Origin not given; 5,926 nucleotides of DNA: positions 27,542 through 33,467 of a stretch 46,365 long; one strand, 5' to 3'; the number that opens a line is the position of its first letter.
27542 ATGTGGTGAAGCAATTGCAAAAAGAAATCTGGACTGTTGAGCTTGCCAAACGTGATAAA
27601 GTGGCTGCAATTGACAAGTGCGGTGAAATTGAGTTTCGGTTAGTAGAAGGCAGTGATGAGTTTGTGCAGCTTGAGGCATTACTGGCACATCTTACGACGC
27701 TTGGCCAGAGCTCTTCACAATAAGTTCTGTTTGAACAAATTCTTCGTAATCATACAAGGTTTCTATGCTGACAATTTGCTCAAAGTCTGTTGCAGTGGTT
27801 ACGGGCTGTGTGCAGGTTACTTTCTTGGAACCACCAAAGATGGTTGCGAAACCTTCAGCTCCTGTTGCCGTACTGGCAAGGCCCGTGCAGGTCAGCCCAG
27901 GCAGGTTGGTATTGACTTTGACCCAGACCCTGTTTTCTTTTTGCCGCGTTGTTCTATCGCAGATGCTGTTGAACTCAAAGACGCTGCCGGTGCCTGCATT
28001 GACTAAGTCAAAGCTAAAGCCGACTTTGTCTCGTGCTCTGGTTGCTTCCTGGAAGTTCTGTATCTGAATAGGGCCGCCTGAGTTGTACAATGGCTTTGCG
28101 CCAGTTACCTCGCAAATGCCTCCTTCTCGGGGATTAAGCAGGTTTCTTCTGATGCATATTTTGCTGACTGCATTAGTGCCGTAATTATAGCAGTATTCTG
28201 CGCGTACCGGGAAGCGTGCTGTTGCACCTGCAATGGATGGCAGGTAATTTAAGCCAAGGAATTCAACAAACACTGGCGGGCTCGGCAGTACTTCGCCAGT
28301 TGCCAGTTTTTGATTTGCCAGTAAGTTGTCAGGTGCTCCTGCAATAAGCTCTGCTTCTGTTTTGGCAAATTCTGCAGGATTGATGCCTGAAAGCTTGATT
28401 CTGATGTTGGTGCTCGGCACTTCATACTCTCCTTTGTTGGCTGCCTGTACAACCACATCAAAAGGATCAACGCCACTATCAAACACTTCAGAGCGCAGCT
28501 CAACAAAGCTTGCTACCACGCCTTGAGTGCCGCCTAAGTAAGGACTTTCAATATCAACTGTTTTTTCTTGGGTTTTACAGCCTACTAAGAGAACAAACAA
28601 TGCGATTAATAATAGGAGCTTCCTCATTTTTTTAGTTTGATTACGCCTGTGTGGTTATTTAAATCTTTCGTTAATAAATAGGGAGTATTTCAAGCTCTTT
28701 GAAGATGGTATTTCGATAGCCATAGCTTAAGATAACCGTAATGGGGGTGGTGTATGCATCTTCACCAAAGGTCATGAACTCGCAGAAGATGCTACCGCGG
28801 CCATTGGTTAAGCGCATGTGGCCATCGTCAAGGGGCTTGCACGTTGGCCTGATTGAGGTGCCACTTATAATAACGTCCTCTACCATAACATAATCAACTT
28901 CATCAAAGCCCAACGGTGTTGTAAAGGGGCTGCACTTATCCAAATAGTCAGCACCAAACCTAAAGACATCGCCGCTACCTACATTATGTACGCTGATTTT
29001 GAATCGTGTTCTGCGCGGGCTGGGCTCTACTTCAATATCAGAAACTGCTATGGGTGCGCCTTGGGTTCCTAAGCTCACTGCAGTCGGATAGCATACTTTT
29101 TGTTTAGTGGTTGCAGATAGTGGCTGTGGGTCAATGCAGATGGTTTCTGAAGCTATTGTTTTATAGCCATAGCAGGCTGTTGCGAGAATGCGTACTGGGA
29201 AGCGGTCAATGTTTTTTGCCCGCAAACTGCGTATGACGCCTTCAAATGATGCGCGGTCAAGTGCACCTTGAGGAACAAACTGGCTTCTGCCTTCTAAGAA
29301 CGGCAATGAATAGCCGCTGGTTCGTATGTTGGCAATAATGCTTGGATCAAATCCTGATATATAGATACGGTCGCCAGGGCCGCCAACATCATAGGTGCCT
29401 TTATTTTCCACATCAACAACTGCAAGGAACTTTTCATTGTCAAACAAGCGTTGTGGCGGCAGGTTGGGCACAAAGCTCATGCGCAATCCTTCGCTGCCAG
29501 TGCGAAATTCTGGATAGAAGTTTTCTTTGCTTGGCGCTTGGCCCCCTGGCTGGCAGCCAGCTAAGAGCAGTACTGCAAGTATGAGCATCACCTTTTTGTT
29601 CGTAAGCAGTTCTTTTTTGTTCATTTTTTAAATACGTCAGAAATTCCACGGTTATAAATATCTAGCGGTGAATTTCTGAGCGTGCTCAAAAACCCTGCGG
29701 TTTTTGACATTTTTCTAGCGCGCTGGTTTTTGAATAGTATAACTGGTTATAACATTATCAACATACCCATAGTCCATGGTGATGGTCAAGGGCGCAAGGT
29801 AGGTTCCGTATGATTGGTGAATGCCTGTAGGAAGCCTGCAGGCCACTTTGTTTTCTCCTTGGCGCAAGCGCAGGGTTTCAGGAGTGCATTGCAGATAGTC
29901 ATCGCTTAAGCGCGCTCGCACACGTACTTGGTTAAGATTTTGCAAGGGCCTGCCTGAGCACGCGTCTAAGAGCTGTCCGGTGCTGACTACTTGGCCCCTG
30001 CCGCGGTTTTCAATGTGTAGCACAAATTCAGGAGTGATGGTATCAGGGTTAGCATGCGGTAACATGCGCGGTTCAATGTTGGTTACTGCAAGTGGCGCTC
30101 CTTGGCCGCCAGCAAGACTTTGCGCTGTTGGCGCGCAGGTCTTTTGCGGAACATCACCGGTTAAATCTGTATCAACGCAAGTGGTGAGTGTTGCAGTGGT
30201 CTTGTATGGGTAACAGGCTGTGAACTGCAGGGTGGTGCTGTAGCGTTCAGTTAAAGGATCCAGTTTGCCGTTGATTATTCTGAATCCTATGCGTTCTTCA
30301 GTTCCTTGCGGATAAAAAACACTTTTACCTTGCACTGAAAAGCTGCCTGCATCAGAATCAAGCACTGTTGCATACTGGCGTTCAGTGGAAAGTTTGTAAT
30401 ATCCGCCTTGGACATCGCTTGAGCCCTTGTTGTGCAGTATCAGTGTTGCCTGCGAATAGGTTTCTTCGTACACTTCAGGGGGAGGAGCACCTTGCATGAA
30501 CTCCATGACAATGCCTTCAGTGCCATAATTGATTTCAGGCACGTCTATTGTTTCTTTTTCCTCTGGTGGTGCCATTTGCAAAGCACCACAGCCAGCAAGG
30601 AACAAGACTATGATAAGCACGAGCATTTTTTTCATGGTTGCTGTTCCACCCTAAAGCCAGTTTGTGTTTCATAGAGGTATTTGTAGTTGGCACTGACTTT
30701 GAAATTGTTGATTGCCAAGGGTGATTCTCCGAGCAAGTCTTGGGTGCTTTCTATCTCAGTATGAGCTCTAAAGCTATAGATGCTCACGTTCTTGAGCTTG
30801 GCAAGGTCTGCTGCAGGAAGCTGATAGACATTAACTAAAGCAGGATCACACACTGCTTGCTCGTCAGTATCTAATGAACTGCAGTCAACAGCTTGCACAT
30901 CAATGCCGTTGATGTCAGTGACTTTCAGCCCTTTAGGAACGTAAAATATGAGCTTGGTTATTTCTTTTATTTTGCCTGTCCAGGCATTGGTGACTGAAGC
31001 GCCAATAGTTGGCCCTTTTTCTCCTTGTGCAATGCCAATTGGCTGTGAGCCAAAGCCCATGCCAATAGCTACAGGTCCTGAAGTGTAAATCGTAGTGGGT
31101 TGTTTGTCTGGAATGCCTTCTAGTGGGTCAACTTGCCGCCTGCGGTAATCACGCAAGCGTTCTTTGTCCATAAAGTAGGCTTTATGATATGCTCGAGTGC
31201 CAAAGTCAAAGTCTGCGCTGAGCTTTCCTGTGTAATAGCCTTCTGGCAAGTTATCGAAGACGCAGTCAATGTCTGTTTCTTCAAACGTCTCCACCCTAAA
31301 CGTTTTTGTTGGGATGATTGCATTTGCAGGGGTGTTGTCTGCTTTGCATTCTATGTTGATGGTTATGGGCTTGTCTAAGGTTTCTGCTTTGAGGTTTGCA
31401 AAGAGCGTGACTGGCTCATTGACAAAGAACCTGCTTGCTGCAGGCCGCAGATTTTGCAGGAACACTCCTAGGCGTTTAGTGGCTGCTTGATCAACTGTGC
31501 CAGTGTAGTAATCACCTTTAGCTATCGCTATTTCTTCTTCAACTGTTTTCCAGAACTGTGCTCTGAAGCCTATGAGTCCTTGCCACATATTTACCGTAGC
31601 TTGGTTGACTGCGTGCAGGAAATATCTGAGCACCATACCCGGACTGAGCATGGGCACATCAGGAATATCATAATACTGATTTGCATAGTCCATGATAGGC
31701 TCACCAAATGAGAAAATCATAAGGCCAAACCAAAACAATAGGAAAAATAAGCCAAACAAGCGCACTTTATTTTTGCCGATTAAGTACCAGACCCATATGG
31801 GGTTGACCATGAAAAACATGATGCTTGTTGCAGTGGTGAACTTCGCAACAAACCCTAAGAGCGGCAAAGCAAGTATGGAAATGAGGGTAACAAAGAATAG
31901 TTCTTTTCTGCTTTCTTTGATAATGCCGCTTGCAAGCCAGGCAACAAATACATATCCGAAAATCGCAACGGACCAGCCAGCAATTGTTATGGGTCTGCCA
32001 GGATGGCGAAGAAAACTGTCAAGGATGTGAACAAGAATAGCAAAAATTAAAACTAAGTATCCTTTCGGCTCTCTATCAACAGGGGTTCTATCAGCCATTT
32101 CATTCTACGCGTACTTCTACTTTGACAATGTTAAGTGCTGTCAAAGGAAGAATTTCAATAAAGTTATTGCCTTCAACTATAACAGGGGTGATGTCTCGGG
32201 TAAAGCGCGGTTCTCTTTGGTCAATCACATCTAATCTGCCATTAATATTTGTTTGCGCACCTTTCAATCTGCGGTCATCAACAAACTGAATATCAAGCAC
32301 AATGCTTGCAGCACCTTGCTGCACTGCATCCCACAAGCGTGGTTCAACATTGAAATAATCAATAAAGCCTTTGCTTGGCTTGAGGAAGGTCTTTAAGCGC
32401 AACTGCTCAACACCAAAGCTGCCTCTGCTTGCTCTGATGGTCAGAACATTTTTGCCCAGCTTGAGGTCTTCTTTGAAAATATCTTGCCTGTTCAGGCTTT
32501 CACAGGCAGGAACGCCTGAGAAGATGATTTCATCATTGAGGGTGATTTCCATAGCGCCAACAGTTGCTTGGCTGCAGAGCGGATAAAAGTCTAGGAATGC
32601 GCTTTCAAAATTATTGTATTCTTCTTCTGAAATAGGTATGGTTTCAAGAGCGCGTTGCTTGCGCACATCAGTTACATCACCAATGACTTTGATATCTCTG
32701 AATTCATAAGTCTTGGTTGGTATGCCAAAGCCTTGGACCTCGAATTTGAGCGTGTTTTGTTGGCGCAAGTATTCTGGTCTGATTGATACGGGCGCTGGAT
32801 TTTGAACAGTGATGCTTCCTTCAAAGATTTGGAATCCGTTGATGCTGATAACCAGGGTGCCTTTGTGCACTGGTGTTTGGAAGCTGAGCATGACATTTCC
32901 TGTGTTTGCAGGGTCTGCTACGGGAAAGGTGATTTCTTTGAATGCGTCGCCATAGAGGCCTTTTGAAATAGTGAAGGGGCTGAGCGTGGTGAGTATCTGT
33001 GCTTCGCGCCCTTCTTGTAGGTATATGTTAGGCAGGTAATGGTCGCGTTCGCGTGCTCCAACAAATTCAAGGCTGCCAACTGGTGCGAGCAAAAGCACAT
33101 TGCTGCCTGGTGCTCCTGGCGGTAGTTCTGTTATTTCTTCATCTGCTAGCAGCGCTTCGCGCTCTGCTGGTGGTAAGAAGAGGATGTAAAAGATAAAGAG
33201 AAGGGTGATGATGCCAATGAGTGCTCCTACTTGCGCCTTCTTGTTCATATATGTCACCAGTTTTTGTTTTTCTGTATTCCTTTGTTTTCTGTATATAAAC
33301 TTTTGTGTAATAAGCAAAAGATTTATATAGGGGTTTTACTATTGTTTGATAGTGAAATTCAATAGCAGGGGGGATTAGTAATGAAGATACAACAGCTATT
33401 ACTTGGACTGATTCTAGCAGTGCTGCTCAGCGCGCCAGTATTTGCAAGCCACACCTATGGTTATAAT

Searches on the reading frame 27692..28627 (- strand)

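Call 5: search_protein_families(library=pfam, proteins=[window:27692-28627:-], max_evalue=0.01)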
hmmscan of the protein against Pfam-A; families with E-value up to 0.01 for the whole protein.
window:27692-28627:- (311 aa): 0 families

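Call 20: search_protein_families(library=ncbifam, proteins=[window:27692-28627:-], max_evalue=1)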
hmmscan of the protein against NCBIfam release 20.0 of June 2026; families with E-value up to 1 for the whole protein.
window:27692-28627:- (311 aa): 2 families
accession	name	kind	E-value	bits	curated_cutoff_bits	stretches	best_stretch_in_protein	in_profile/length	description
NF033894.1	Eex_IncN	subfamily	0.031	14.2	33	1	3-25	2-26/65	EexN family lipoprotein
NF040951.1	CRSPR_nucase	equivalog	0.15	11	600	1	47-132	134-218/322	CRISPR system ring nuclease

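Call 88: search_protein_families(library=phrogs, proteins=[window:27692-28627:-], max_evalue=0.01)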
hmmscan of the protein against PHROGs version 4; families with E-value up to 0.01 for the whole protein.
window:27692-28627:- (311 aa): 1 family
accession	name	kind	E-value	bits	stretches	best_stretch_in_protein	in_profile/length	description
phrog_1119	-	moron, auxiliary metabolic gene and host takeover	0.0043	18.4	0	1-33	1-33/78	Cor superinfection exclusion protein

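Call 89: search_protein_families(library=padloc, proteins=[window:27692-28627:-], max_evalue=0.01)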
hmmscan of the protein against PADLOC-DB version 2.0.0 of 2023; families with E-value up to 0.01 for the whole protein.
window:27692-28627:- (311 aa): 0 families

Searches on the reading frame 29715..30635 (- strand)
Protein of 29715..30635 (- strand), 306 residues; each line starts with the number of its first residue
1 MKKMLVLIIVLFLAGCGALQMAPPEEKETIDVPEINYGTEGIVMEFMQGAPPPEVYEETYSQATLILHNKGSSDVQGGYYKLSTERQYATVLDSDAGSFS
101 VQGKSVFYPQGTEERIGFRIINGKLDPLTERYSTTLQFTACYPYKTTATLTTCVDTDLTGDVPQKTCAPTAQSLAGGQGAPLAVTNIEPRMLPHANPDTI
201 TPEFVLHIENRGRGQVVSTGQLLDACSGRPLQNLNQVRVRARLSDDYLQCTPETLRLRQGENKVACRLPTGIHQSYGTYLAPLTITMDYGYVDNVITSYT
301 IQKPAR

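Call 5: search_protein_families(library=pfam, proteins=[window:29715-30635:-], max_evalue=0.01)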
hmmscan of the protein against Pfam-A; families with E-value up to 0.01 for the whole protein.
window:29715-30635:- (306 aa): 0 families

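Call 20: search_protein_families(library=ncbifam, proteins=[window:29715-30635:-], max_evalue=1)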
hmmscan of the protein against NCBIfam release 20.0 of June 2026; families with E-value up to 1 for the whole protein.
window:29715-30635:- (306 aa): 5 families
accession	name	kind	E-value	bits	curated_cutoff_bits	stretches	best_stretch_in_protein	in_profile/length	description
NF009061.0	PRK12395.1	equivalog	0.023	13.7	765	1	63-139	234-307/419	maltoporin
NF045617.1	mostly_LP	subfamily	0.077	13.1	43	1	2-30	1-29/119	putative T6SS immunity periplasmic lipoprotein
NF058647.1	lipo_LytA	equivalog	0.081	13.1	110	1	1-27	1-29/107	acidic lipoprotein LytA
NF047847.2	SS_mature_LptM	equivalog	0.23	11.6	27.7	1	1-17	1-21/31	LPS translocon maturation chaperone LptM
NF006508.0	PRK08944.1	subfamily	0.23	10.6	259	1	28-78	61-116/304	MotB family protein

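Call 53: search_solved_structures(query=window:29715-30635:-, max_evalue=1)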
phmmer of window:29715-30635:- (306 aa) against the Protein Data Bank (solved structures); distinct sequences matched with E-value up to 1: 4.
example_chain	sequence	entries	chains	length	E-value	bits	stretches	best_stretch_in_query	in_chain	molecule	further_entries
8viy_A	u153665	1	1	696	0.19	14.2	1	186-261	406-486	Polyunsaturated fatty acid lipoxygenase ALOX15B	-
7laf_A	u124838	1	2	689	0.48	12.9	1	186-261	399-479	Polyunsaturated fatty acid lipoxygenase ALOX15B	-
4nre_A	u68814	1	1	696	0.49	12.8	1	186-261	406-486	Arachidonate 15-lipoxygenase B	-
5joq_A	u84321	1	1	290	0.87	12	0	2-47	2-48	Lmo2184 protein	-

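Call 88: search_protein_families(library=phrogs, proteins=[window:29715-30635:-], max_evalue=0.01)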
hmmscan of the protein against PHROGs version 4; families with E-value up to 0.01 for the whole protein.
window:29715-30635:- (306 aa): 1 family
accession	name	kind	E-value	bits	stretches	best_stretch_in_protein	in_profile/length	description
phrog_7772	-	unknown function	0.0046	18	0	1-28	1-28/139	-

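Call 89: search_protein_families(library=padloc, proteins=[window:29715-30635:-], max_evalue=0.01)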
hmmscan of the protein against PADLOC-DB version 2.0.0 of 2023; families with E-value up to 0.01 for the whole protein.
window:29715-30635:- (306 aa): 0 families

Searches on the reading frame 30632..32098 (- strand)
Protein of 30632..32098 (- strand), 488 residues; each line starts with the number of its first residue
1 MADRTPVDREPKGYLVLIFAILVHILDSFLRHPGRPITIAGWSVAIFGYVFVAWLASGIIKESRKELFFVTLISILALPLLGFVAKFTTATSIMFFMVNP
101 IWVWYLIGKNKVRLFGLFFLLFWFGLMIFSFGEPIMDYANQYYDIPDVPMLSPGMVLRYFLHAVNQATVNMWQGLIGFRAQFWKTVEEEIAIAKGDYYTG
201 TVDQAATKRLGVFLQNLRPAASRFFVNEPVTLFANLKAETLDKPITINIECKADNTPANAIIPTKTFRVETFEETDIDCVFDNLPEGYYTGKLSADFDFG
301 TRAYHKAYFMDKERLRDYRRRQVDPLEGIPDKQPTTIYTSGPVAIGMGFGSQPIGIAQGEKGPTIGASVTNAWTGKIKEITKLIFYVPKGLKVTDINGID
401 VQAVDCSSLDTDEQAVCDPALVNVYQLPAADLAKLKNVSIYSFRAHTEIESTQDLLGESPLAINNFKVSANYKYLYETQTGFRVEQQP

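Call 5: search_protein_families(library=pfam, proteins=[window:30632-32098:-], max_evalue=0.01)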
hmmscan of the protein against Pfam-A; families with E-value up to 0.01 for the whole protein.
window:30632-32098:- (488 aa): 0 families

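Call 20: search_protein_families(library=ncbifam, proteins=[window:30632-32098:-], max_evalue=1)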
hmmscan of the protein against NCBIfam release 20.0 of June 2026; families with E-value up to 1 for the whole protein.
window:30632-32098:- (488 aa): 0 families

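Call 52: search_solved_structures(query=window:30632-32098:-, max_evalue=1)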
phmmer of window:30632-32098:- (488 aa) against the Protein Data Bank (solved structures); distinct sequences matched with E-value up to 1: 3.
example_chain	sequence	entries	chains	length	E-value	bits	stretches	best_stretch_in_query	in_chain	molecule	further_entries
4yxy_A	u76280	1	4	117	0.18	13.5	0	185-222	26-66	dTor_9x31L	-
1wxw_A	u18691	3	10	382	0.69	11.5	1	151-198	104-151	hypothetical protein TTHA1280 | putative SAM-dependent RNA methyltransferase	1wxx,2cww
2kpu_A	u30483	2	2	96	0.82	11.3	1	238-270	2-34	YbbR family protein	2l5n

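Call 88: search_protein_families(library=phrogs, proteins=[window:30632-32098:-], max_evalue=0.01)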
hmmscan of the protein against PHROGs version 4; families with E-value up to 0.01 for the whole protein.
window:30632-32098:- (488 aa): 0 families

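Call 89: search_protein_families(library=padloc, proteins=[window:30632-32098:-], max_evalue=0.01)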
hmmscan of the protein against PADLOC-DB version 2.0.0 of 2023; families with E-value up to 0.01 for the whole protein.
window:30632-32098:- (488 aa): 0 families

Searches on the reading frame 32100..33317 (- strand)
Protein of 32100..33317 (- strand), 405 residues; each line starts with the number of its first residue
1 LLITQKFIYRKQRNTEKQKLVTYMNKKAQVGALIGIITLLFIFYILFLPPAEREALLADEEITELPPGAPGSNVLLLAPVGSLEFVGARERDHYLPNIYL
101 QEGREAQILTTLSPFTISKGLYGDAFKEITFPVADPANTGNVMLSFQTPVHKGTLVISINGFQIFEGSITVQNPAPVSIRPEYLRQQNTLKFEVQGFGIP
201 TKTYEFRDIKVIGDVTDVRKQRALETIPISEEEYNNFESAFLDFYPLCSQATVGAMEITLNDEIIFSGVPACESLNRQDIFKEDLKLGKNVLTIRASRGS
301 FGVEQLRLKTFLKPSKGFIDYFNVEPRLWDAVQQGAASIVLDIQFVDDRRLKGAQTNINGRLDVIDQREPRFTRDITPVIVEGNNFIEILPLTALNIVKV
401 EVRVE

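Call 5: search_protein_families(library=pfam, proteins=[window:32100-33317:-], max_evalue=0.01)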
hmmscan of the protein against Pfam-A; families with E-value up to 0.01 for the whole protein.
window:32100-33317:- (405 aa): 0 families

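Call 20: search_protein_families(library=ncbifam, proteins=[window:32100-33248:-], max_evalue=1)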
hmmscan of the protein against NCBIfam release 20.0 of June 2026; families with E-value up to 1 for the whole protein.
window:32100-33248:- (382 aa): 1 family
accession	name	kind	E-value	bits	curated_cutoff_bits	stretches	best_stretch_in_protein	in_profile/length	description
TIGR02174.1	CXXU_selWTH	subfamily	0.002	18.4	34.2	1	214-246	39-57/74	SelT/SelW/SelH family protein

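Call 51: search_solved_structures(query=window:32100-33248:-, max_evalue=1)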
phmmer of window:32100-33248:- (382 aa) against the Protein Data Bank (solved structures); distinct sequences matched with E-value up to 1: 3.
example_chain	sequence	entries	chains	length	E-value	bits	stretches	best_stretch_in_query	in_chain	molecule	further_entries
5bv0_B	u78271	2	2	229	0.46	12.3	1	314-381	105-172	Vps16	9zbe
9zcs_B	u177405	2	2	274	0.64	11.8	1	314-381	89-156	Vacuolar protein sorting-associated protein 16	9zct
4kmo_B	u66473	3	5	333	0.88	11.4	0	315-381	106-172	Putative vacuolar protein sorting-associated protein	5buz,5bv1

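Call 58: find_related_loci(query=A5, collection=metagenome_contigs, flank=6000)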
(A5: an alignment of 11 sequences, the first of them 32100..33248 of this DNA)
Query A5 (382 aa) in metagenome_contigs; peptide patterns used: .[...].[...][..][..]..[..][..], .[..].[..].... (x = any residue, [..] = any of these).
600 stretches matched a pattern (row limit reached: there are more); 14 encode a relative of the query (tblastn E <= 1e-3); 14 distinct loci.
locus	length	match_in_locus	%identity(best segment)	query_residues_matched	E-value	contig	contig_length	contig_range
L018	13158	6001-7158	50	1-382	2e-127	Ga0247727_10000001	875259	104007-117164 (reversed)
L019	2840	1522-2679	48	1-382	2e-127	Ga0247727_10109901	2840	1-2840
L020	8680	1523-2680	48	1-382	1e-121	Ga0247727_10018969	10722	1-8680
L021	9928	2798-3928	50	8-382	2e-121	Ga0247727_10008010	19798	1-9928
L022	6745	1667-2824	48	1-382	1e-120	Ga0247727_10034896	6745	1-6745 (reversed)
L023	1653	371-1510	48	5-382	3e-127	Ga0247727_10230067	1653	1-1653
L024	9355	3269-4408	47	5-382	3e-118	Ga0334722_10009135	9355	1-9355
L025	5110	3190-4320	49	8-382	4e-117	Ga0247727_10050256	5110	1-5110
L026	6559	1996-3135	46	5-382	8e-117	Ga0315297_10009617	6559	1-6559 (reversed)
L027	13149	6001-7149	53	1-382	1e-114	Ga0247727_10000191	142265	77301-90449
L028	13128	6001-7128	50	8-382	2e-113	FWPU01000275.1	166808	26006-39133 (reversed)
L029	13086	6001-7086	43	9-370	8e-97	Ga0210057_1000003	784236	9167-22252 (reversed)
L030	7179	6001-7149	40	5-382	6e-89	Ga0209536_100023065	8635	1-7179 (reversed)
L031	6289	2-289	53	287-382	1e-29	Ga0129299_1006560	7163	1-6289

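Call 88: search_protein_families(library=phrogs, proteins=[window:32100-33248:-], max_evalue=0.01)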
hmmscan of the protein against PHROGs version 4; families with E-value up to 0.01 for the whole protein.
window:32100-33248:- (382 aa): 1 family
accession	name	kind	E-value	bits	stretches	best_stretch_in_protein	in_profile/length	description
phrog_24593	-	unknown function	0.0027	18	1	132-184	262-309/374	-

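Call 89: search_protein_families(library=padloc, proteins=[window:32100-33248:-], max_evalue=0.01)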
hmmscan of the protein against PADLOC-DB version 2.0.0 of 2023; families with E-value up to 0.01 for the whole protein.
window:32100-33248:- (382 aa): 0 families
